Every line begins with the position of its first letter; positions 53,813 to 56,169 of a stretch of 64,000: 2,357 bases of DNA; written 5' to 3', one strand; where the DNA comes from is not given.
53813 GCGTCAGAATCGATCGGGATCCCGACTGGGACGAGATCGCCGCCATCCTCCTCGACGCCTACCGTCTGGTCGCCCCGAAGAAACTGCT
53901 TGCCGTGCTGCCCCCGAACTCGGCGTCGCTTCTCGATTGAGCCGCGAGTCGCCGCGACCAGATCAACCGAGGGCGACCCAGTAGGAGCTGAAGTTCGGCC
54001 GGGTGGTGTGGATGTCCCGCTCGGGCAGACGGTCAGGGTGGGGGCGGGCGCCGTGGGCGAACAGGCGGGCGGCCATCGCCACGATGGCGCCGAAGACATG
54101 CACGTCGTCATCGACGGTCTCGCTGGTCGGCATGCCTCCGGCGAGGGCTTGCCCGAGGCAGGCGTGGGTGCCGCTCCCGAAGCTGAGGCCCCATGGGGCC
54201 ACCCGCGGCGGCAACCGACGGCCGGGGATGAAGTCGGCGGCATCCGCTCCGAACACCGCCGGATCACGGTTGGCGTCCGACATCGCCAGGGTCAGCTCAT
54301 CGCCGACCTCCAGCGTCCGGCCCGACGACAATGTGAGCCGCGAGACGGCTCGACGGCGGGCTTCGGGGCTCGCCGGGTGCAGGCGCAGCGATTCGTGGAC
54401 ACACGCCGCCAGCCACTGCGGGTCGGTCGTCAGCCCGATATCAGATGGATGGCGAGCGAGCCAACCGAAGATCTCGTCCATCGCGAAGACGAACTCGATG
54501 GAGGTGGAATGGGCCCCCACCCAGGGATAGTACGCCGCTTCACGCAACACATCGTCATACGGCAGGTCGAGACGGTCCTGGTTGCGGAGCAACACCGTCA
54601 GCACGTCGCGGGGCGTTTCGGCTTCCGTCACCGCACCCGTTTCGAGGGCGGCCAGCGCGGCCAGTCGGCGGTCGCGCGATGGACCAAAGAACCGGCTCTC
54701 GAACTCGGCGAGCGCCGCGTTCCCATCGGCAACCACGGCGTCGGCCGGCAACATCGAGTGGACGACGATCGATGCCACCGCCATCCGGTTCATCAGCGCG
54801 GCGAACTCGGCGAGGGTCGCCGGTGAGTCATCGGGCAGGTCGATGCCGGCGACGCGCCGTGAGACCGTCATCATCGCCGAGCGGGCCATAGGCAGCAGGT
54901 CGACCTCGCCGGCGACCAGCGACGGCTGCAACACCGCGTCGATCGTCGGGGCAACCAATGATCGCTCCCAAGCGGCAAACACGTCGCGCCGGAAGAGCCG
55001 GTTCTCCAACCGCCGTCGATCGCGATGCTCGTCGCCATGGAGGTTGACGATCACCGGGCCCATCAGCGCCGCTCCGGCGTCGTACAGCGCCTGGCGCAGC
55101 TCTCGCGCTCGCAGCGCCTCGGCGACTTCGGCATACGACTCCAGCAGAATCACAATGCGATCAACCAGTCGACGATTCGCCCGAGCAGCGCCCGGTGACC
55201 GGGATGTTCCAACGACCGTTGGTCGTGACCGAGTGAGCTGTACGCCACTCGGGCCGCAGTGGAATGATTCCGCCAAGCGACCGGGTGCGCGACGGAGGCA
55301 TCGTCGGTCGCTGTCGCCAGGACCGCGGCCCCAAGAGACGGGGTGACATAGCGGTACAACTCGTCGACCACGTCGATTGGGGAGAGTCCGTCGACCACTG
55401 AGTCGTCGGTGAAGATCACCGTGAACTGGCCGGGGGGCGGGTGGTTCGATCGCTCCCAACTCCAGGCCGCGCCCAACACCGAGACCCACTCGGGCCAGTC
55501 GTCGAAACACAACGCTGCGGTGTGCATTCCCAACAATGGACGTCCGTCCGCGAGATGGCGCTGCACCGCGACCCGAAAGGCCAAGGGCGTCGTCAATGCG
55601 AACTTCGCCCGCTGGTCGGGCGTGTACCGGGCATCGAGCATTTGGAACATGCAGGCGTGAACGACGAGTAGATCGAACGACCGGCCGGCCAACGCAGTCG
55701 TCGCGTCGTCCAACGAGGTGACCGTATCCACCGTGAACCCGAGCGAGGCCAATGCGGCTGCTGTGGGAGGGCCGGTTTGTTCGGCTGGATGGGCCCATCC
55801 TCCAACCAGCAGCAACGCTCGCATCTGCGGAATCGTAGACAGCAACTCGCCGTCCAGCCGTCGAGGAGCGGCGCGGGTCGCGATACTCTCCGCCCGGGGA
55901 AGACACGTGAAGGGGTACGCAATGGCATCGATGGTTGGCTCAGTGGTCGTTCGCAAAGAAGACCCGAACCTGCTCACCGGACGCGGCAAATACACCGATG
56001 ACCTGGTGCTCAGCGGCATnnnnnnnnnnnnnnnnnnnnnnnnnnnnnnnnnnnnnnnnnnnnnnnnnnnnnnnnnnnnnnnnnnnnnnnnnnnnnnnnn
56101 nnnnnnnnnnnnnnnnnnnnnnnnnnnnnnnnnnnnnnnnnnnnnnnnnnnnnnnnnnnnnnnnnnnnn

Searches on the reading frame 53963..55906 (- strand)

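Call 23: search_protein_families(library=pfam, proteins=[window:53963-55906:-], max_evalue=0.001)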
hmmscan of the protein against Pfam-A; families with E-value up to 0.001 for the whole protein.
window:53963-55906:- (647 aa): 1 family
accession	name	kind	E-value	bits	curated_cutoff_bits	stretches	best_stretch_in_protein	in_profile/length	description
PF00067.27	p450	-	4.7e-13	49.2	22.8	1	499-589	324-417/462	Cytochrome P450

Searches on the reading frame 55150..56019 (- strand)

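Call 23: search_protein_families(library=pfam, proteins=[window:55150-56019:-], max_evalue=0.001)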
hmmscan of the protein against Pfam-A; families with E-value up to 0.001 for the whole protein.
window:55150-56019:- (289 aa): 1 family
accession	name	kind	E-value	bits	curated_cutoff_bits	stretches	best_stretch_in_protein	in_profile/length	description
PF06283.17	ThuA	-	1.1e-20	75.3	33.4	1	67-285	1-208/209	Trehalose utilisation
